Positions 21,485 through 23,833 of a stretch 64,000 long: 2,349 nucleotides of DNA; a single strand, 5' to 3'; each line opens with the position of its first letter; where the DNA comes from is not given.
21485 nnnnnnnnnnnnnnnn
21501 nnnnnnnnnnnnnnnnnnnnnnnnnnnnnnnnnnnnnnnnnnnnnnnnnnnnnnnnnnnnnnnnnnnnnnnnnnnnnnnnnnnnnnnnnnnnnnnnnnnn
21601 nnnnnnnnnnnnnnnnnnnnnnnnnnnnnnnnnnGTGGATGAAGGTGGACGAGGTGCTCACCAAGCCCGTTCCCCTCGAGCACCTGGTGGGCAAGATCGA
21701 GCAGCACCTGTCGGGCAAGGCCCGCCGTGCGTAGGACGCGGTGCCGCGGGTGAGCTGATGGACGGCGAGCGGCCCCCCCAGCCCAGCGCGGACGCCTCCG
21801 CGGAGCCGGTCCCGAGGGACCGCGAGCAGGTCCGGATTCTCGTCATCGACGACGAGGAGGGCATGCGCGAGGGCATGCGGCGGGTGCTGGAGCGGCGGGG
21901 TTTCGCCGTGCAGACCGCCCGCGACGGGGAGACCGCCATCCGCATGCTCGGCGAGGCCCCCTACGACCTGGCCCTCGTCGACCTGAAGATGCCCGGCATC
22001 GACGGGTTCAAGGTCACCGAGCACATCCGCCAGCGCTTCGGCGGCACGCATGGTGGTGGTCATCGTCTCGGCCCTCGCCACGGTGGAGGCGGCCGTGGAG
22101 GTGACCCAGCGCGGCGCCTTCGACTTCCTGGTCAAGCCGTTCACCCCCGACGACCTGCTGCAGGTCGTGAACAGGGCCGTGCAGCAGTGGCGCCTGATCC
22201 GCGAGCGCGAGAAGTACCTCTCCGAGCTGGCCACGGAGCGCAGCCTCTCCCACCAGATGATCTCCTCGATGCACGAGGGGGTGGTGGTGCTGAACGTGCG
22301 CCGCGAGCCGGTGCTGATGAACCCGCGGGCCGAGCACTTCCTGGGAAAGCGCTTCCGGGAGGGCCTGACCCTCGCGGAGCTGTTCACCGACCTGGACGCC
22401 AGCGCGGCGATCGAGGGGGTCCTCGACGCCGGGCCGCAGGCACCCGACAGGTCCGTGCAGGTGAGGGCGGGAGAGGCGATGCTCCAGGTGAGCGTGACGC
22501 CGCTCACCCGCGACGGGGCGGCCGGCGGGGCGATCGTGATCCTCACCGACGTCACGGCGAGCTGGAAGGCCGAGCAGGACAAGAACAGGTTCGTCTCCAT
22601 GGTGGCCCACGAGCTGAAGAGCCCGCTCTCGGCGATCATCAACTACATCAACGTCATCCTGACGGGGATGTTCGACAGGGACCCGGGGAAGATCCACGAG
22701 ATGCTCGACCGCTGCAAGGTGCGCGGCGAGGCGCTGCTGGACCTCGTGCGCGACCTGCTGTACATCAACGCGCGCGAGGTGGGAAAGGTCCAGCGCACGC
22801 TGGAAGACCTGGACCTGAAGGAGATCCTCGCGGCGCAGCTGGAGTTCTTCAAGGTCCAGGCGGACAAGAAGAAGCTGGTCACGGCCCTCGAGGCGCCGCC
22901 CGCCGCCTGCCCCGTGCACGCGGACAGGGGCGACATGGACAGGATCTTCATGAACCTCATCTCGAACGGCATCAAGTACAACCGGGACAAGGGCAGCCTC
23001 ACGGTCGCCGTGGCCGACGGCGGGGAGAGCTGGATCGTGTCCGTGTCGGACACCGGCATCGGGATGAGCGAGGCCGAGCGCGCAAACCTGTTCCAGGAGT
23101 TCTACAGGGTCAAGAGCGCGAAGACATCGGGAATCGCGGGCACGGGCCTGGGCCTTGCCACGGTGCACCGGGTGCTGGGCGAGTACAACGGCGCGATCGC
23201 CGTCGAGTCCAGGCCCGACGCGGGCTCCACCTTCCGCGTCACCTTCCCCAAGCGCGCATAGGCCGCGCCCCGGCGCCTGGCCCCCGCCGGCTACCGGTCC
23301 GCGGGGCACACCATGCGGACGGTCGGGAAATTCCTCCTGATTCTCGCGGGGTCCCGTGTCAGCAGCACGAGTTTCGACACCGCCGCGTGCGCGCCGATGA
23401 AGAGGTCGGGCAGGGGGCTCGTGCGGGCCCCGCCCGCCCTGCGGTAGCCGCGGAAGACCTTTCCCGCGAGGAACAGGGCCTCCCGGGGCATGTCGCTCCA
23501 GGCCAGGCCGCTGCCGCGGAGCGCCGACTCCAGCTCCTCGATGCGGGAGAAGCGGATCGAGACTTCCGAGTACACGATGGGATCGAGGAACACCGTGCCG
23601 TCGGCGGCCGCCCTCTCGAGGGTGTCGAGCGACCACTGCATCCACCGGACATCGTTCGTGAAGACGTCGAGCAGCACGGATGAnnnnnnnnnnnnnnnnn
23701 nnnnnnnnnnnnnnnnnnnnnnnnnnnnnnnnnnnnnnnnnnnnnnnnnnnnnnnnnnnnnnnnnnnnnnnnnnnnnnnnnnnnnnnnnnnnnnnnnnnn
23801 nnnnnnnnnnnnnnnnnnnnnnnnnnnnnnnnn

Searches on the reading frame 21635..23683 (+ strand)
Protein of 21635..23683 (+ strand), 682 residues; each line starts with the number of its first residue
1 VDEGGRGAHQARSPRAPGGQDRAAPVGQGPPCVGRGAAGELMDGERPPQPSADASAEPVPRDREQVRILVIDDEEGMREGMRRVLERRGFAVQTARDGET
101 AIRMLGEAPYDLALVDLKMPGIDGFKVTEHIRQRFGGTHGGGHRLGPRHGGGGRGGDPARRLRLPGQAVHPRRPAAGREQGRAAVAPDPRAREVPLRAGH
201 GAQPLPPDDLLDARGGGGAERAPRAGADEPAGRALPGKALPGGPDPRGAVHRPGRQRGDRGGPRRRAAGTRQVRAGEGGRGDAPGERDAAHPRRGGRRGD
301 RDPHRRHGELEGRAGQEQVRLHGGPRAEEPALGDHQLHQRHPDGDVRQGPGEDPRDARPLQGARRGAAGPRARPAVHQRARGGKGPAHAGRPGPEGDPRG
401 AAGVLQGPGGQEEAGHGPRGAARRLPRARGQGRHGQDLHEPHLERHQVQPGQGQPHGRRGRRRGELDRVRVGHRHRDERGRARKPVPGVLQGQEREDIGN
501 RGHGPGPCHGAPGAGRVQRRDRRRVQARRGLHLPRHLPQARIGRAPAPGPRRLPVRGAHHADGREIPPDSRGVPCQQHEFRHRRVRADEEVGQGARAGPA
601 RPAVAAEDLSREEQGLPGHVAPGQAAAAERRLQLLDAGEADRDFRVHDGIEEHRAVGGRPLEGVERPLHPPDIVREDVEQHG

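Call 35: search_protein_families(library=pfam, proteins=[window:21635-23683:+], max_evalue=0.001)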
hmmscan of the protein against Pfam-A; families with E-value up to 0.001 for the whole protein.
window:21635-23683:+ (682 aa): 1 family
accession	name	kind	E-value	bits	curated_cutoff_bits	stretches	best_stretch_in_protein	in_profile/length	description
PF00072.30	Response_reg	-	1.9e-17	63.9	30.2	1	68-134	1-67/111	Response regulator receiver domain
